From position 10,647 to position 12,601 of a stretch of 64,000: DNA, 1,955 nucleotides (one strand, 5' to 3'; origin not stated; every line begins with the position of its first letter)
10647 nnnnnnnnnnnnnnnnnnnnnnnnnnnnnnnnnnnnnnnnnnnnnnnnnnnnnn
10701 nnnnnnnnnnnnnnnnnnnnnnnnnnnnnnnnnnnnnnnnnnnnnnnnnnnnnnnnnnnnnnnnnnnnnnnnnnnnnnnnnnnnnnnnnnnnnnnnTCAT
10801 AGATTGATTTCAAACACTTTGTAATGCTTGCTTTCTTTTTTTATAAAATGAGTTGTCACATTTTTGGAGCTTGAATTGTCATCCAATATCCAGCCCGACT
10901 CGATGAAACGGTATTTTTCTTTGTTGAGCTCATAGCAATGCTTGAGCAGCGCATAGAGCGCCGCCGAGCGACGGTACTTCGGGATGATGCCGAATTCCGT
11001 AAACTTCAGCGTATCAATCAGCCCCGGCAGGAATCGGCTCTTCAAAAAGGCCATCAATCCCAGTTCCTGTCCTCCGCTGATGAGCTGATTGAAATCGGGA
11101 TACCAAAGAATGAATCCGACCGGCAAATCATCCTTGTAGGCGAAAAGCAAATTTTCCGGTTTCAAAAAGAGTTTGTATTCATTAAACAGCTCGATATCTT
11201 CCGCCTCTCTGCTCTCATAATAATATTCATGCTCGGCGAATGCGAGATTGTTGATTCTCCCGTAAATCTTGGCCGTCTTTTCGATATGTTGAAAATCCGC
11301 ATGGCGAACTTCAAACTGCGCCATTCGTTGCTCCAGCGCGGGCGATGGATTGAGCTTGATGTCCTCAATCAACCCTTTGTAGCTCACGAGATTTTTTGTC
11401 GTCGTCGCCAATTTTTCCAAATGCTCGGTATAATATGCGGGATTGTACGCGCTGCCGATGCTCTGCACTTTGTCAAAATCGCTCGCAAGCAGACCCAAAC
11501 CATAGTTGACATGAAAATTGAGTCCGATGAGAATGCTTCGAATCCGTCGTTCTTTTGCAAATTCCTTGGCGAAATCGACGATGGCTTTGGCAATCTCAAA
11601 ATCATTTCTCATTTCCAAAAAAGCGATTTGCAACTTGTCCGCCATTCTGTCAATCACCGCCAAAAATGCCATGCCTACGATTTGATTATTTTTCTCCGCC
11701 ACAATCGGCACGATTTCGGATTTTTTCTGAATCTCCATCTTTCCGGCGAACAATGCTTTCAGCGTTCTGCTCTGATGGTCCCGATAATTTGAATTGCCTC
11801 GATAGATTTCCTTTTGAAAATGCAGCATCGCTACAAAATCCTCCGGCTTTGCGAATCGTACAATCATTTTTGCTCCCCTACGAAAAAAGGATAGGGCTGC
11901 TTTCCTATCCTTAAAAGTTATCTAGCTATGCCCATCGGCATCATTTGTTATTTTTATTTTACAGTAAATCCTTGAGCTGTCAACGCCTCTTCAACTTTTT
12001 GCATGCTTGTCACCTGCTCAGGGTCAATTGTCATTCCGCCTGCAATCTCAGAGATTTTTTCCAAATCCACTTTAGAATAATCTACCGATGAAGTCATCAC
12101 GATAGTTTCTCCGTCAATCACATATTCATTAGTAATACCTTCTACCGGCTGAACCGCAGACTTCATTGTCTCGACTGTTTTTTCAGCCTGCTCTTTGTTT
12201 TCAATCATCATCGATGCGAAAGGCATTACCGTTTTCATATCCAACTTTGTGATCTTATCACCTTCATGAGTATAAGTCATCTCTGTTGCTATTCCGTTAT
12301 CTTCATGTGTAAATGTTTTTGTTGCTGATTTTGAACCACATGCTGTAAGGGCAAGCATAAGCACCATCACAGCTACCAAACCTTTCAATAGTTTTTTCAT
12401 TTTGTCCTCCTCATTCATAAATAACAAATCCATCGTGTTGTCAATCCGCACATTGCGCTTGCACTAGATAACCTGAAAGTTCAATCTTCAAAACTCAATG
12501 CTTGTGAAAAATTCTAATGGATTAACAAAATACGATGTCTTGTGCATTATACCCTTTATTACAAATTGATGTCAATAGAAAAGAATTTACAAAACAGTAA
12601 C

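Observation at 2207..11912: Orphan operon with four cobalamin-type radical SAM paralogs, a SAM methyltransferase, a membrane phosphoesterase and two GNAT/FemAB-like acyltransferases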

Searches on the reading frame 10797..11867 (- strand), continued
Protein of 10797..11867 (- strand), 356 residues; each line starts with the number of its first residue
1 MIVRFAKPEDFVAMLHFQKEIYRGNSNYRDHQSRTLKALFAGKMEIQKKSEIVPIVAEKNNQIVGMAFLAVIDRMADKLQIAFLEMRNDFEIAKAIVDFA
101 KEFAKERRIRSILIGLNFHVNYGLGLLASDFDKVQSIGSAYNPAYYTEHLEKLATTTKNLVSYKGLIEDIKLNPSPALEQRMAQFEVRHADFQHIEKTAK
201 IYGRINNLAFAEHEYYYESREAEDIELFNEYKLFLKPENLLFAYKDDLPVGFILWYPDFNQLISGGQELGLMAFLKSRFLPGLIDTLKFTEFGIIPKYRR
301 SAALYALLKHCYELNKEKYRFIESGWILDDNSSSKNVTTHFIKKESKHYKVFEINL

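Call 59: search_dna_similar(query=window:10797-11867:-, collection=plasmids, mode=protein, max_evalue=0.001, max_rows=10)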
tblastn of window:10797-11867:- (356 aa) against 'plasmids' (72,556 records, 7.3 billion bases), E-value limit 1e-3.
Records with a match: 31; places in all: 31; records where one place covers at least 80% of the query: 14.
Best place of each record, by identity: <60% 31.
By first word of the organism name: Roseomonas 12; Pseudomonas 3; Escherichia 3; Acetoanaerobium 1; Rubrobacter 1; Rahnella 1; Klebsiella 1; Streptomyces 1; Acidisoma 1; Diaphorobacter 1; and 6 more.
By predicted mobility (MOB-suite, as given by PLSDB): non-mobilizable 26; conjugative 4; mobilizable 1.
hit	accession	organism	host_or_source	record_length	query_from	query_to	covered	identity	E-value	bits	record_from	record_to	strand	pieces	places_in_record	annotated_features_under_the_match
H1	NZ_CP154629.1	Acetoanaerobium noterae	cell culture,Sludge of a digestion ...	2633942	15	349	94%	37.6%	2e-65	231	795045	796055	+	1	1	none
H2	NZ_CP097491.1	Pseudomonas sp. BYT-5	wastewater treatment tank,soil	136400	56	353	84%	26.2%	2e-9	67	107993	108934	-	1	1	N-acetyltransferase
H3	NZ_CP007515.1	Rubrobacter radiotolerans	-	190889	56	353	84%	25.5%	4e-12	75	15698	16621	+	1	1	hypothetical protein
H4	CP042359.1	Rahnella aquatilis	hyacinth,plant,hyacinth bulb, basal ...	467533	2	356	100%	21.4%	2e-5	54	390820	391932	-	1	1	N-acetyltransferase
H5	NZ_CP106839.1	Klebsiella michiganensis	mixed culture,fishpond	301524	9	356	98%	20.6%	4e-5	53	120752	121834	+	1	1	N-acetyltransferase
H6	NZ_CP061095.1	Roseomonas marmotae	Marmota himalayana,pure culture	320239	56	352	83%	23.3%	6e-8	62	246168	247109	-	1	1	dATP pyrophosphohydrolase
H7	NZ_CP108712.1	Streptomyces sp. NBC_01001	-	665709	56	353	84%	23.1%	3e-7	60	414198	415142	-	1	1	GNAT family N-acetyltransferase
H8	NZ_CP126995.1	Acidisoma sp. PAMC 29798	cell culture,lichen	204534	40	356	89%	21.6%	3e-8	63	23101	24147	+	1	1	hypothetical protein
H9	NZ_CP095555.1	Roseomonas gilardii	single cell,blood and other clinical ...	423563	56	352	83%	23.1%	7e-7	59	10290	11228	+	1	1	dATP pyrophosphohydrolase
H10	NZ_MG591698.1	Escherichia coli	Homo sapiens,feces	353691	56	353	84%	23.0%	3e-6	57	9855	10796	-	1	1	yghO: protein YghO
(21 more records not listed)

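Call 60: get_annotated_region(hit=H1, flank=10000)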
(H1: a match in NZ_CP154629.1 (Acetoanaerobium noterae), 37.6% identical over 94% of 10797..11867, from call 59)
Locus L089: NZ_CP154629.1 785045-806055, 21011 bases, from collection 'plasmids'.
description: Acetoanaerobium noterae strain DSL2 plasmid pTPELB2, complete sequence
organism: Acetoanaerobium noterae (NCBI taxid 745369)
taxonomy: Bacteria; Bacillota; Clostridia; Peptostreptococcales; Filifactoraceae; Acetoanaerobium; Acetoanaerobium noterae
host: -; source: cell culture,Sludge of a digestion tower of a wastewater treatment plant; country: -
typing (MOB-suite, as given by PLSDB): non-mobilizable
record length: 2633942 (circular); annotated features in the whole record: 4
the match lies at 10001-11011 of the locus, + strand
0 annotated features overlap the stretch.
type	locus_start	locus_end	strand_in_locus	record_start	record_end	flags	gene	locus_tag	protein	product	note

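Call 61: get_annotated_region(hit=H4, flank=7000)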
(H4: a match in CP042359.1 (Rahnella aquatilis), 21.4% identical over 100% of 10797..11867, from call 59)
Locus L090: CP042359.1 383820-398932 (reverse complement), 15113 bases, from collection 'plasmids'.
description: Rahnella aquatilis strain H145 plasmid unnamed2, complete sequence
organism: Rahnella aquatilis (NCBI taxid 34038)
taxonomy: Bacteria; Pseudomonadota; Gammaproteobacteria; Enterobacterales; Yersiniaceae; Rahnella; Rahnella aquatilis
host: -; source: hyacinth,plant,hyacinth bulb, basal plate; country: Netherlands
typing (MOB-suite, as given by PLSDB): non-mobilizable; replicon rep_cluster_865; mating-pair formation MPF_F
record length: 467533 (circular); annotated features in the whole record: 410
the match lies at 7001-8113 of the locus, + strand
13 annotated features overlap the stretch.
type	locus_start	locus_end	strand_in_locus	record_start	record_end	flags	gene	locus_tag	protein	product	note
CDS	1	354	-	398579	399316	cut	-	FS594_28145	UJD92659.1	hypothetical protein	-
CDS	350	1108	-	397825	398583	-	-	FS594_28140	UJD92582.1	hypothetical protein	-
CDS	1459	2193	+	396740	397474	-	-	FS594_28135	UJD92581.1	thymidylate kinase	-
CDS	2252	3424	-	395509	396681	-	-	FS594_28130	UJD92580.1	pyridoxal phosphate-dependent aminotransferase family protein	-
CDS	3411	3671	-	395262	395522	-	-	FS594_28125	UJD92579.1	acyl carrier protein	-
CDS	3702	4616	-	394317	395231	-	-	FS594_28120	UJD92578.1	NAD-dependent epimerase/dehydratase family protein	-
CDS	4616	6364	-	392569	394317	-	-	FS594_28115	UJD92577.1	fatty acyl-AMP ligase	-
CDS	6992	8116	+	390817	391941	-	-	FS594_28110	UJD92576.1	N-acetyltransferase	-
CDS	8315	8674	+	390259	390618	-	-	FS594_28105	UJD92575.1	diacylglycerol kinase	-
CDS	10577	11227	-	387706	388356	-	-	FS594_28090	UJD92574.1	DUF1028 domain-containing protein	-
CDS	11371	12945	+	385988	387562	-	-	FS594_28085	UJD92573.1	ABC transporter substrate-binding protein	-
CDS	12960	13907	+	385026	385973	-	-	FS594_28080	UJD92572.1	ABC transporter permease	-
CDS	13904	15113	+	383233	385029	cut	-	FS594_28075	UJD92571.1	dipeptide/oligopeptide/nickel ABC transporter permease/ATP-binding protein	-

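Call 62: get_annotated_region(hit=H2, flank=7000)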
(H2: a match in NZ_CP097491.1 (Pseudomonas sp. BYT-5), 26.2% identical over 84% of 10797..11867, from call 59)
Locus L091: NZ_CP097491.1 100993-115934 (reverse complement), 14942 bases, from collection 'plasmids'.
description: Pseudomonas sp. BYT-5 plasmid pBYT5-2, complete sequence
organism: Pseudomonas sp. BYT-5 (NCBI taxid 2944392)
taxonomy: Bacteria; Pseudomonadota; Gammaproteobacteria; Pseudomonadales; Pseudomonadaceae; Pseudomonas; Pseudomonas sp. BYT-5
host: -; source: wastewater treatment tank,soil; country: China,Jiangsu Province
typing (MOB-suite, as given by PLSDB): conjugative; relaxase MOBP; mating-pair formation MPF_I
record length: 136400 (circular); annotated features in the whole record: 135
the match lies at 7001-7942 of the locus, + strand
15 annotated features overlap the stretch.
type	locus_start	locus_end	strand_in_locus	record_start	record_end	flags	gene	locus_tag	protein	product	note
CDS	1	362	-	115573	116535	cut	-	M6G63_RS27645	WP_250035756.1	IS481 family transposase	-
CDS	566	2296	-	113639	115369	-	-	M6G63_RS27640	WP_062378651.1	ABC transporter ATP-binding protein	-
CDS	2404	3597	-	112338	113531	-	-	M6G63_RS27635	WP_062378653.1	aminotransferase class I/II-fold pyridoxal phosphate-dependent enzyme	GO:0009058 - biosynthetic process [Evidence IEA]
CDS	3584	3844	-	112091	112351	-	-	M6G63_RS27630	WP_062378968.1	phosphopantetheine-binding protein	-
CDS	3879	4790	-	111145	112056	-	-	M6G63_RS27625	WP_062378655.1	NAD-dependent epimerase/dehydratase family protein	-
CDS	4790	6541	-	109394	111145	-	-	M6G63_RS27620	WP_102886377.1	fatty acyl-AMP ligase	-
CDS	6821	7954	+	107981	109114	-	-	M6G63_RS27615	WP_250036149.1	N-acetyltransferase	-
CDS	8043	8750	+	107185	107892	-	-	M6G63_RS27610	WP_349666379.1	nucleotidyltransferase family protein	-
CDS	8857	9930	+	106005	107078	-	lptF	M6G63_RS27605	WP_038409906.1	LPS export ABC transporter permease LptF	GO:0015920 - lipopolysaccharide transport [Evidence IEA]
CDS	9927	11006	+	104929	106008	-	lptG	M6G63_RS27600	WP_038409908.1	LPS export ABC transporter permease LptG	GO:0015920 - lipopolysaccharide transport [Evidence IEA]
CDS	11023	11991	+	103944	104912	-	-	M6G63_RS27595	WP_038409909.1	acylglycerol kinase family protein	-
CDS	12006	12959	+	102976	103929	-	-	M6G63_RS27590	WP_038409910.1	hypothetical protein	-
CDS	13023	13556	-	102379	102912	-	-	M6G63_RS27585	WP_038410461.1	ATP-dependent zinc protease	-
CDS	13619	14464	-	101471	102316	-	-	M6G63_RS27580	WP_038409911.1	metallophosphoesterase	-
CDS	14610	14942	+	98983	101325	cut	-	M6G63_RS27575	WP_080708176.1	ELM1/GtrOC1 family putative glycosyltransferase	-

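Call 68: get_annotated_region(hit=H10, flank=8000)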
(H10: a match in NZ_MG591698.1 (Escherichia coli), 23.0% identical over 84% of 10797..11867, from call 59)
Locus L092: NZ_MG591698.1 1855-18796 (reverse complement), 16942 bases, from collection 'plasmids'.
description: Escherichia coli strain PN43 plasmid unnamed, complete sequence
organism: Escherichia coli (NCBI taxid 562)
taxonomy: Bacteria; Pseudomonadota; Gammaproteobacteria; Enterobacterales; Enterobacteriaceae; Escherichia; Escherichia coli
host: -; source: Homo sapiens,feces; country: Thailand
typing (MOB-suite, as given by PLSDB): non-mobilizable
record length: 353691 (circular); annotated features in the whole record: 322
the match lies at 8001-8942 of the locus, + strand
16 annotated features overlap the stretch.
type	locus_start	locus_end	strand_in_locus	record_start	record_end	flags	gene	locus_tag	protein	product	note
CDS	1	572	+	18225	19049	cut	-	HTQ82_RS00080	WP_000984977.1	hypothetical protein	-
CDS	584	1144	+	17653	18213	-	-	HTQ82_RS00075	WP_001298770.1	YtfJ family protein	-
CDS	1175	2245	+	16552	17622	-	lptF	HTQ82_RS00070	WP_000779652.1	LPS export ABC transporter permease LptF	GO:0015920 - lipopolysaccharide transport [Evidence IEA]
CDS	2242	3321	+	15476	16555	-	lptG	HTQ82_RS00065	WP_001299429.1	LPS export ABC transporter permease LptG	GO:0015920 - lipopolysaccharide transport [Evidence IEA]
CDS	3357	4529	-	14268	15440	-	-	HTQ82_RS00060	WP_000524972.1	aminotransferase class I/II-fold pyridoxal phosphate-dependent enzyme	GO:0009058 - biosynthetic process [Evidence IEA]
CDS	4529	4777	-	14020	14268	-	-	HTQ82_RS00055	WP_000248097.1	acyl carrier protein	-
CDS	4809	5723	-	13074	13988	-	-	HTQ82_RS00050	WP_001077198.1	NAD-dependent epimerase/dehydratase family protein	-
CDS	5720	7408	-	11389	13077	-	-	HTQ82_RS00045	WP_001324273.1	fatty acyl-AMP ligase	-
CDS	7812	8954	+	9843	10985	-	yghO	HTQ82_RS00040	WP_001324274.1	protein YghO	-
CDS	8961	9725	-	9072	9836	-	glcC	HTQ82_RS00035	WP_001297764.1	transcriptional regulator GlcC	GO:0006355 - regulation of DNA-templated transcription [Evidence IEA]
CDS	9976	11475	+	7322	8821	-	glcD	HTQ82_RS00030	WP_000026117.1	glycolate oxidase subunit GlcD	-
CDS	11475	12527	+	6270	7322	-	glcE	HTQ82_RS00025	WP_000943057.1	glycolate oxidase subunit GlcE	-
CDS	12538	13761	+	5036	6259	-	glcF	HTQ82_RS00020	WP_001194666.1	glycolate oxidase subunit GlcF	-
CDS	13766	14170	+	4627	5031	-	glcG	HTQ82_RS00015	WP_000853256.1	GlcG family protein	-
CDS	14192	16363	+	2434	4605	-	glcB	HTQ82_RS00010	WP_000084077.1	malate synthase G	GO:0006099 - tricarboxylic acid cycle [Evidence IEA]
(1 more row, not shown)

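Call 69: get_annotated_region(hit=H3, flank=8000)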
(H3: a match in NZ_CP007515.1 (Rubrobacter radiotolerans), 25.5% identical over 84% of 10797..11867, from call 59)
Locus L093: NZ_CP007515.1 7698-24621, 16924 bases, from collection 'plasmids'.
description: Rubrobacter radiotolerans strain RSPS-4 plasmid 1, complete sequence
organism: Rubrobacter radiotolerans (NCBI taxid 42256)
taxonomy: Bacteria; Actinomycetota; Rubrobacteria; Rubrobacterales; Rubrobacteraceae; Rubrobacter; Rubrobacter radiotolerans
host: -; source: -; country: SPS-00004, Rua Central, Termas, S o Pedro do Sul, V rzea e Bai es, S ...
typing (MOB-suite, as given by PLSDB): non-mobilizable; replicon rep_cluster_201
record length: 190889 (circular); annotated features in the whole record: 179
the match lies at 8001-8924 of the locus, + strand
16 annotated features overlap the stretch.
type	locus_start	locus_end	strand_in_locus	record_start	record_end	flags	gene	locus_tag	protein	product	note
CDS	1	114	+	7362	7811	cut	-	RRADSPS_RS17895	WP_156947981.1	hypothetical protein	-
CDS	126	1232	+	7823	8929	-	cas7d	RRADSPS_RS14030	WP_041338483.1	type I-D CRISPR-associated protein Cas7/Csc2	-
CDS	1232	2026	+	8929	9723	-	-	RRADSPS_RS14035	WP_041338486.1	hypothetical protein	-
CDS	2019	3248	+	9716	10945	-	-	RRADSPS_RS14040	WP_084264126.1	TIGR02710 family CRISPR-associated CARF protein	GO:0043571 - maintenance of CRISPR repeat elements [Evidence IEA]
CDS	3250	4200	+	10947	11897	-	cas6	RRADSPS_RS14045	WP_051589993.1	CRISPR system precrRNA processing endoribonuclease RAMP protein Cas6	-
CDS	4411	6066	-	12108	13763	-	-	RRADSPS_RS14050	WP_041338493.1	FAD-binding dehydrogenase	-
CDS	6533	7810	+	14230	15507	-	-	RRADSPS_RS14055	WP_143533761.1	pyridoxal phosphate-dependent aminotransferase family protein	-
CDS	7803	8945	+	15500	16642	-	-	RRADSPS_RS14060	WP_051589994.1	hypothetical protein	-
CDS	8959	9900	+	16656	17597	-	-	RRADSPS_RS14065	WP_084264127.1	NAD(P)-dependent oxidoreductase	-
CDS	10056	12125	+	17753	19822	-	-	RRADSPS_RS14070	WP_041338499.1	LTA synthase family protein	-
CDS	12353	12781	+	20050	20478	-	-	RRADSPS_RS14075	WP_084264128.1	small multi-drug export protein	-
CDS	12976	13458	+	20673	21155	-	-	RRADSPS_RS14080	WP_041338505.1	SRPBCC family protein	-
CDS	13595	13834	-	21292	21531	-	-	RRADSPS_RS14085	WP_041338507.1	hypothetical protein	-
CDS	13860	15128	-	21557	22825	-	-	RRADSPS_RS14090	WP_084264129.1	FAD-dependent oxidoreductase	-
CDS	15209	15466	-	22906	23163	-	-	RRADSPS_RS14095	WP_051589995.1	DUF2892 domain-containing protein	-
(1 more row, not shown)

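Call 72: search_protein_families(library=ncbifam, proteins=[L092:7812-8954:+, L093:7803-8945:+], max_evalue=0.01)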
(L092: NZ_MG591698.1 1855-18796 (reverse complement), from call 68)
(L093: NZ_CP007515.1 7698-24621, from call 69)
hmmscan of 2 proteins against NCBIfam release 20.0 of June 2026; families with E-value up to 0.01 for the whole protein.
L092:7812-8954:+ (380 aa): 0 families

L093:7803-8945:+ (380 aa): 0 families

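Call 83: search_protein_families(library=pfam, proteins=[L007:11089-12324:+], max_evalue=0.01)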
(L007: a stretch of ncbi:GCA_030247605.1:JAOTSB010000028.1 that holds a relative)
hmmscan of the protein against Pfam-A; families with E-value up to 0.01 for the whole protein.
L007:11089-12324:+ (411 aa): 1 family
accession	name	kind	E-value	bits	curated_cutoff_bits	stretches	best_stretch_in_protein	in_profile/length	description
PF13480.13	Acetyltransf_6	-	0.0044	17.6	22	0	319-364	96-140/143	Acetyltransferase (GNAT) domain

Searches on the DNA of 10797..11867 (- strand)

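Call 45: search_rna_families(sources=[L004, L016, L017, L022, L024, L033, L068], threshold=gathering)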
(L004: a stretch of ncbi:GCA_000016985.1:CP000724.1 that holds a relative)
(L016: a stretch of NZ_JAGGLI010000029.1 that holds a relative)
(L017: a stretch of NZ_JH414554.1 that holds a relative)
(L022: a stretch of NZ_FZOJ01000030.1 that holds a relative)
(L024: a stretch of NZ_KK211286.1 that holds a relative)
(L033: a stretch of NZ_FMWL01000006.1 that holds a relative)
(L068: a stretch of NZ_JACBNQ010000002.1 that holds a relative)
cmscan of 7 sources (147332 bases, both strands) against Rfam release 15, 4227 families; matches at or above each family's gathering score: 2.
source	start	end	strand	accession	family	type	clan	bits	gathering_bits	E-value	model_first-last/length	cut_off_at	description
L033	5695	5787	+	RF01051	c-di-GMP-I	Cis-reg; riboswitch;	CL00126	77.7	35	3.3e-13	1-87/87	no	c-di-GMP-I riboswitch aptamer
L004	19627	19709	+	RF01786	c-di-GMP-II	Cis-reg; riboswitch;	CL00127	55.2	53.5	4.2e-09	1-84/84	no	Cyclic di-GMP-II riboswitch aptamer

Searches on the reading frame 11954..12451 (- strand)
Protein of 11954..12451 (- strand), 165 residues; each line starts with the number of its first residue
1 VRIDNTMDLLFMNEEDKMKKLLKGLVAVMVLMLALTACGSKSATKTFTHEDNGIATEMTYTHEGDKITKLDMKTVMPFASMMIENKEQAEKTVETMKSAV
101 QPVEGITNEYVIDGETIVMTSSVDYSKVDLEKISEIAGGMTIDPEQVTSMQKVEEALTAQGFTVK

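Call 4: search_protein_families(library=pfam, proteins=[window:11954-12451:-], max_evalue=0.01)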
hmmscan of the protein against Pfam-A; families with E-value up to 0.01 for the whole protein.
window:11954-12451:- (165 aa): 1 family
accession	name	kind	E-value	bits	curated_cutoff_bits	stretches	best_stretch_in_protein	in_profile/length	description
PF06998.16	DUF1307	-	1.7e-25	90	28.3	1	44-162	2-122/123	Protein of unknown function (DUF1307)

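Call 5: search_protein_families(library=ncbifam, proteins=[window:11954-12451:-], max_evalue=0.01)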
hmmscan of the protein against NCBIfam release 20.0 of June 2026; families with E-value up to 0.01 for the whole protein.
window:11954-12451:- (165 aa): 4 families
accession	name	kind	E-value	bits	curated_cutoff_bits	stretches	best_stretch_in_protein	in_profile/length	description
NF041193.1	lipo_SP0191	subfamily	1.9e-05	24.8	75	1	44-135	53-158/190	SP0191 family lipoprotein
NF050142.1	PG1828_fam_lipo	equivalog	0.0018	18.9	50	1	18-46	1-27/59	PG1828 family lipoprotein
TIGR02367.1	PylS_Cterm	equivalog_domain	0.0018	17.7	178.15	1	59-145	113-198/242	pyrrolysine--tRNA(Pyl) ligase large subunit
NF053585.1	OMP_LP_YfiB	equivalog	0.0091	15.9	128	0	22-107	7-88/163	outer membrane lipoprotein YfiB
